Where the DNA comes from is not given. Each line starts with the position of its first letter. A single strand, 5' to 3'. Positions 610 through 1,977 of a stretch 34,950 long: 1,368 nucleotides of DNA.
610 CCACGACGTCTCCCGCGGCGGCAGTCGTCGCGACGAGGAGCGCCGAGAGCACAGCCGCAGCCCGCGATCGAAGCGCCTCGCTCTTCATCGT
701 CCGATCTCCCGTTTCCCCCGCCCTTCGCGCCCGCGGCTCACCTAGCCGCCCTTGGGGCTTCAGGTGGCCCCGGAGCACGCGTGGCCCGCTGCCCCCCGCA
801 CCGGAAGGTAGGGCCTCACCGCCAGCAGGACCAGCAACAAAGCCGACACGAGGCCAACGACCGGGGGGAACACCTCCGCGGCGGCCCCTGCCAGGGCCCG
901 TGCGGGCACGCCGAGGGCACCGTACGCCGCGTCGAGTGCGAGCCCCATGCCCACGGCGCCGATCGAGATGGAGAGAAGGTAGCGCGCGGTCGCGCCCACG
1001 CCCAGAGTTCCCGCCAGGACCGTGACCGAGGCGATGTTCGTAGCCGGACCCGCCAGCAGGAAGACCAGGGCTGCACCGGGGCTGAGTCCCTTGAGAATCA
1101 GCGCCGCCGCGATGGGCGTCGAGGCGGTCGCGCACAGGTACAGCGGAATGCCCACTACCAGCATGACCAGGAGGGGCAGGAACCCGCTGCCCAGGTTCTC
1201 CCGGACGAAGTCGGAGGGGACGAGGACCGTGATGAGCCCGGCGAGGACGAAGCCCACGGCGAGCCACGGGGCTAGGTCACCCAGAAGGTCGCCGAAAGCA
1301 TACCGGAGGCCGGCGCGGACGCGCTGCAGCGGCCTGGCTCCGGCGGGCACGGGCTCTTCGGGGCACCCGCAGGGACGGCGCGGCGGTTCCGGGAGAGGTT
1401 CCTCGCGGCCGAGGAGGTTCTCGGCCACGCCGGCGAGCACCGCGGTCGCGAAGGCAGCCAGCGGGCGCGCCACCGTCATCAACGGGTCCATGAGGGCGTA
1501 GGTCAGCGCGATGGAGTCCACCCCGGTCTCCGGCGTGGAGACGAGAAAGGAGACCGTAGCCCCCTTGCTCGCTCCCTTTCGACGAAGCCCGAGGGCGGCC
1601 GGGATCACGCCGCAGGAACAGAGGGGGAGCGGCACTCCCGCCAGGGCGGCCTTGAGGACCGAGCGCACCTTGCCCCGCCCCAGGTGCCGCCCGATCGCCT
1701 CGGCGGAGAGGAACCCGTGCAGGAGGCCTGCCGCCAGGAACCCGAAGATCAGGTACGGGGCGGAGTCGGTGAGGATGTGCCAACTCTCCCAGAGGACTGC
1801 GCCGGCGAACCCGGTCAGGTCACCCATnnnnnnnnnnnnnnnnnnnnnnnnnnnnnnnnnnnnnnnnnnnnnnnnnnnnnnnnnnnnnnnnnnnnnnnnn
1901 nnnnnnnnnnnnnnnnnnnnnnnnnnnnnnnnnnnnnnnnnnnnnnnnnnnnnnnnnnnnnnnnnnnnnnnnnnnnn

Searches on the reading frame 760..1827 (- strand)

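Call 16: search_protein_families(library=pfam, proteins=[window:760-1827:-], max_evalue=0.001)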
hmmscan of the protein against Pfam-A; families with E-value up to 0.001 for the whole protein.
window:760-1827:- (355 aa): 1 family
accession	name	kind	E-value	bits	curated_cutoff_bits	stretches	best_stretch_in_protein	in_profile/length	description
PF03773.19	ArsP_1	-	4.6e-41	141.3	32.3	1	19-296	13-290/294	Predicted permease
